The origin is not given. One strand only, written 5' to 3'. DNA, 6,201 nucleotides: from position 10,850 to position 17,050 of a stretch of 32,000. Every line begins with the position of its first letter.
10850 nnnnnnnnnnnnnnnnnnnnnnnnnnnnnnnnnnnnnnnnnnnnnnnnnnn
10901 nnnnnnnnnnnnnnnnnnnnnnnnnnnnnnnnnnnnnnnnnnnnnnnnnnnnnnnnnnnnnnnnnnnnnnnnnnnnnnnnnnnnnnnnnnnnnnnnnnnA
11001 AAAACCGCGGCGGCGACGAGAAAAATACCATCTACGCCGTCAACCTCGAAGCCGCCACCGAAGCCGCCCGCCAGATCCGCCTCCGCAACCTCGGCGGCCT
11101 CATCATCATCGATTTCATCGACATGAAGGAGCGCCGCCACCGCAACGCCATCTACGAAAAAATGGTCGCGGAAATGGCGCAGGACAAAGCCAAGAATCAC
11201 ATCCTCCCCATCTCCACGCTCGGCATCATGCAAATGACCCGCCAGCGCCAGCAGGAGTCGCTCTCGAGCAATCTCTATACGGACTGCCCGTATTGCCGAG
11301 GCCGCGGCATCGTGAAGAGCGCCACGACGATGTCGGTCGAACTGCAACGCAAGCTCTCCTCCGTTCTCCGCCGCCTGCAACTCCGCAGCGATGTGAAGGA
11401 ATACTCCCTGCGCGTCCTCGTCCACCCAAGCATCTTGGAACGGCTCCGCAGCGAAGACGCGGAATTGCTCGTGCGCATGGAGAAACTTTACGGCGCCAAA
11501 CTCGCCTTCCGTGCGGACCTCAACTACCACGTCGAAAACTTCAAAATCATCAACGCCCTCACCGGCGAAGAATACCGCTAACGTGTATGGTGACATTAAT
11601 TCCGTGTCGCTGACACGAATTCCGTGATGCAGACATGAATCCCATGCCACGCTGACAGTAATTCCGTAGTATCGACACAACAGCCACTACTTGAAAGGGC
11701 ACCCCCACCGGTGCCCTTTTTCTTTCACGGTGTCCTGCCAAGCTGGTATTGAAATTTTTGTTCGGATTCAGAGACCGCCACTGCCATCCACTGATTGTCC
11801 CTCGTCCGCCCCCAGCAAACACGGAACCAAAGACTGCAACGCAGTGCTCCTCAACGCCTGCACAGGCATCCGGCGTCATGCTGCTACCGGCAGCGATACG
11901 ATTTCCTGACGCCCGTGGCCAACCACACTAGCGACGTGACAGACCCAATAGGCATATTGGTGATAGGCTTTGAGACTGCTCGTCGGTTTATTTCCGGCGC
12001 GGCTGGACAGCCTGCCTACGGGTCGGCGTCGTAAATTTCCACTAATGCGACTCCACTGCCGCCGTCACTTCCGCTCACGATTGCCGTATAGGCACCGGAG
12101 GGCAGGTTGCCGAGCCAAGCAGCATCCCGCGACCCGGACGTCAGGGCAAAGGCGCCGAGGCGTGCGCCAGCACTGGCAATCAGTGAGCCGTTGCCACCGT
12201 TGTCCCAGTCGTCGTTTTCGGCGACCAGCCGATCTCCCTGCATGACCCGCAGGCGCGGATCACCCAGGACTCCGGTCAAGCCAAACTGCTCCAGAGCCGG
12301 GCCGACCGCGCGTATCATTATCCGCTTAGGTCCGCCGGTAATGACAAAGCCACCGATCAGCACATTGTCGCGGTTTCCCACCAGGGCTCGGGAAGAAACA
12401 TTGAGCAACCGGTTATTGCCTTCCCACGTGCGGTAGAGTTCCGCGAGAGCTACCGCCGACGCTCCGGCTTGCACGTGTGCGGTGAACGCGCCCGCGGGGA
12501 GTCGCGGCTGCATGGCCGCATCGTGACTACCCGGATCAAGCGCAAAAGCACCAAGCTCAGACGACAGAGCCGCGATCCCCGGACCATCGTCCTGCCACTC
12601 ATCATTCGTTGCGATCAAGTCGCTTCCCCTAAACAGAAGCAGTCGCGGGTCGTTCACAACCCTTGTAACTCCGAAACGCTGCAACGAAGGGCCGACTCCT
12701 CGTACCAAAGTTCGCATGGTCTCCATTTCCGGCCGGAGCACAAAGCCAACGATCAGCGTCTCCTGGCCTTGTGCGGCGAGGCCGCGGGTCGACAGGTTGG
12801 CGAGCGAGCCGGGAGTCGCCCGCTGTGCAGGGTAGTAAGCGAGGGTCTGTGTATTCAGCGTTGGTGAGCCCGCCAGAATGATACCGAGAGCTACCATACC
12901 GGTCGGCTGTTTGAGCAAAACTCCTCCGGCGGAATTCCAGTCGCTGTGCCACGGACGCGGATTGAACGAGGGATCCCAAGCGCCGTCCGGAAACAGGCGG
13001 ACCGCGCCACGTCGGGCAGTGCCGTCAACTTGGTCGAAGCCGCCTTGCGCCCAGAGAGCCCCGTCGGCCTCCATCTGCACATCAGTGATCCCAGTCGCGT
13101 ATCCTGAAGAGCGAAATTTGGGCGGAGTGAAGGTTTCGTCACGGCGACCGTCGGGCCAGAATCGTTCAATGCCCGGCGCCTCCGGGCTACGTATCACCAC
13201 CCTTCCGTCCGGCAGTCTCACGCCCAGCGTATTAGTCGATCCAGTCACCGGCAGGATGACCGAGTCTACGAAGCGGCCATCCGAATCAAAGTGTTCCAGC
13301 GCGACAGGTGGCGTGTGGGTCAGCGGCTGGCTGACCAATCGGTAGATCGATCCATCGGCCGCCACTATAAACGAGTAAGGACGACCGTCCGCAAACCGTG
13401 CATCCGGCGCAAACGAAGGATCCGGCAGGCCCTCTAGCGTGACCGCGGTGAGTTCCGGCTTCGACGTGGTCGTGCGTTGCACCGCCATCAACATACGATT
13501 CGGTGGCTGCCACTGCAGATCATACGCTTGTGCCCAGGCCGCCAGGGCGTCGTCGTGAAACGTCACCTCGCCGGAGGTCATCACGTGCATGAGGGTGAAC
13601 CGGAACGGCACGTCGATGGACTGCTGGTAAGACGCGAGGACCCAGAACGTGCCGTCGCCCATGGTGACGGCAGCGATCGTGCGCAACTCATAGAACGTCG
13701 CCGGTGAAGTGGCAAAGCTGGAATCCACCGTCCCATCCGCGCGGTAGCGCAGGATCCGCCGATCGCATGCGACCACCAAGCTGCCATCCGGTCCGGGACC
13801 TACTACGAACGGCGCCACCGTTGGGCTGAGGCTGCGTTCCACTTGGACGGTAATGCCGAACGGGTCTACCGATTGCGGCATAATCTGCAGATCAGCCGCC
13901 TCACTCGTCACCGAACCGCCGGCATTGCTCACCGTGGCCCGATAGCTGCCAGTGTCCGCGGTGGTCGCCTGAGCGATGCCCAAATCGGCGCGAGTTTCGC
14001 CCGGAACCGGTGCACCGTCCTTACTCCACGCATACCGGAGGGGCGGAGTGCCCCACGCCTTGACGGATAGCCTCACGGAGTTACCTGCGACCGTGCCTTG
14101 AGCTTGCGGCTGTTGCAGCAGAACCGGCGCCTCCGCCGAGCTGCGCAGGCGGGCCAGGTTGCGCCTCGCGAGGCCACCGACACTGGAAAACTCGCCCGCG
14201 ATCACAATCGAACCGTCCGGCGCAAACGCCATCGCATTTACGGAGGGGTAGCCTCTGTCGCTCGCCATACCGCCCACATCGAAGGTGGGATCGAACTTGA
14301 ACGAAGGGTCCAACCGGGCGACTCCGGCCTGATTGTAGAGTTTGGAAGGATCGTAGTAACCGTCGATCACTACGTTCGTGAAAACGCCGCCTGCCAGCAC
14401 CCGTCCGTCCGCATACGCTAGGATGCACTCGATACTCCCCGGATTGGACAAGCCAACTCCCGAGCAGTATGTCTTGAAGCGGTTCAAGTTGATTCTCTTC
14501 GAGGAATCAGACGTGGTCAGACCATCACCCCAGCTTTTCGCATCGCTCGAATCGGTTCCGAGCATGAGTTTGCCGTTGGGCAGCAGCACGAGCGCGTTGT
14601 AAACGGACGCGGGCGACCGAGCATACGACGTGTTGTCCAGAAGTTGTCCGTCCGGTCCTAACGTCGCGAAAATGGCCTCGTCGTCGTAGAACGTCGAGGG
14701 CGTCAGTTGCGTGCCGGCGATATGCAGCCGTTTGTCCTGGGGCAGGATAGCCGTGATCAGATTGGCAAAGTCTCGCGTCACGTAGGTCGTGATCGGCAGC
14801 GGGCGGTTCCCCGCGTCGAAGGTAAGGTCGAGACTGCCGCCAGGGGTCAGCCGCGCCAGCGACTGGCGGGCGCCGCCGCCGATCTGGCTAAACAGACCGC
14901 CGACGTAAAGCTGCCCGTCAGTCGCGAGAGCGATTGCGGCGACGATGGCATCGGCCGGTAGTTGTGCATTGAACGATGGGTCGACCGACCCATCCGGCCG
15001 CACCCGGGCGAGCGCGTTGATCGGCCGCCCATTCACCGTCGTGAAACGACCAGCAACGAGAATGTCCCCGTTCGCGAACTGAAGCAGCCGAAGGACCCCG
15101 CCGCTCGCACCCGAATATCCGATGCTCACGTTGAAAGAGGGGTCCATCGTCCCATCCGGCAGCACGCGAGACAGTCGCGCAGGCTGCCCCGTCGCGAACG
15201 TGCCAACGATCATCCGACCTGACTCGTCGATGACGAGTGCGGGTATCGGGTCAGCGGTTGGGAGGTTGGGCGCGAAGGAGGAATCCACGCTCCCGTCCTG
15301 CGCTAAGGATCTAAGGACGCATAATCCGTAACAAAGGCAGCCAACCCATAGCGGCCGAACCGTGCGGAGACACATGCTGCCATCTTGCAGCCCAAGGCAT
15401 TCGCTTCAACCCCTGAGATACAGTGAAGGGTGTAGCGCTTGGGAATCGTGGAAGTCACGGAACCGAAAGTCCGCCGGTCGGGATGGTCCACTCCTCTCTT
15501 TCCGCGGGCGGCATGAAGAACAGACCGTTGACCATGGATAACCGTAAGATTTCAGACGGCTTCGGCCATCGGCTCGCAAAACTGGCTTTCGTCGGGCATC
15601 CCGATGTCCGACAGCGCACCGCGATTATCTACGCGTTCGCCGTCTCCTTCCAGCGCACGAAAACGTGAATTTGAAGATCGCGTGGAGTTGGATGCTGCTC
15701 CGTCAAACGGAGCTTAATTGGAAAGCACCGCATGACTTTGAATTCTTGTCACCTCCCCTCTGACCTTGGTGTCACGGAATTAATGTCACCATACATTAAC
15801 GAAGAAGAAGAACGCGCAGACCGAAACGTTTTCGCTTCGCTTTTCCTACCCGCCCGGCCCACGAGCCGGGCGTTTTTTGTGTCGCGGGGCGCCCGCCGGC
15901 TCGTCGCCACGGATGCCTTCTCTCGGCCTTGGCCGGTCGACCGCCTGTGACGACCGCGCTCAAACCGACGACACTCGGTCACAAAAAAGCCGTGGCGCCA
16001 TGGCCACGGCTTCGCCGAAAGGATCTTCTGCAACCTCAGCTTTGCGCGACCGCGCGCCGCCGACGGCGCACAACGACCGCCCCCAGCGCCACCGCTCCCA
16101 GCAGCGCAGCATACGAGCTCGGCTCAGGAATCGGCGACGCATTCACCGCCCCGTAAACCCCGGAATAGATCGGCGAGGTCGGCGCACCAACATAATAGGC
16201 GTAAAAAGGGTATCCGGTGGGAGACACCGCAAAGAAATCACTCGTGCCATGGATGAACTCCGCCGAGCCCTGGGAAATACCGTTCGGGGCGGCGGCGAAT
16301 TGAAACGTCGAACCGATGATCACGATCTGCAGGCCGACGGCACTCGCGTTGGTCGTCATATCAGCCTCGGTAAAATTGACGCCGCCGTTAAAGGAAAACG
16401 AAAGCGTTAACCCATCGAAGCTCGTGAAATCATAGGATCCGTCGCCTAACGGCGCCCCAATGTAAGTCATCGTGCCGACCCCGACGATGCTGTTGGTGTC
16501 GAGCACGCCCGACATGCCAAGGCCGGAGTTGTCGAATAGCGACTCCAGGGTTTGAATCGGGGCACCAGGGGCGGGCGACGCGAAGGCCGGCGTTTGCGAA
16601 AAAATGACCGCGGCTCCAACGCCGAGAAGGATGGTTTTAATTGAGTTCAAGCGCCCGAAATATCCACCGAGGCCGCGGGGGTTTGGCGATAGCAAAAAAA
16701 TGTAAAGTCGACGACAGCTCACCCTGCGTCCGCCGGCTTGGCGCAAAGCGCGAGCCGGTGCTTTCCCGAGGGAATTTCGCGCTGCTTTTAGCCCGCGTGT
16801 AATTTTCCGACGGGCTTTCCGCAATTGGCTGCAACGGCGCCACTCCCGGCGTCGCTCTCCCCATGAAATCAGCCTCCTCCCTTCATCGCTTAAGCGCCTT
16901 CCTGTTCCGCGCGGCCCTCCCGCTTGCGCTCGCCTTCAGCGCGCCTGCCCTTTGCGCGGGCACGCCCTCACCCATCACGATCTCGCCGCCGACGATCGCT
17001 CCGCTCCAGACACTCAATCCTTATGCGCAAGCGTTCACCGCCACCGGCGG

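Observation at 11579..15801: Transposase-less 4.2-kb cassette with Tn7/Mu/IS21-style ends inserted between the rng stop codon and its native terminator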

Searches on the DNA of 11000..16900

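Call 87: search_rna_families(source=window, start=11000, end=16900, threshold=evalue, max_evalue=1)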
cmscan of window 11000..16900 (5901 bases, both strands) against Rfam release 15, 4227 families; matches with E-value up to 1: 0.
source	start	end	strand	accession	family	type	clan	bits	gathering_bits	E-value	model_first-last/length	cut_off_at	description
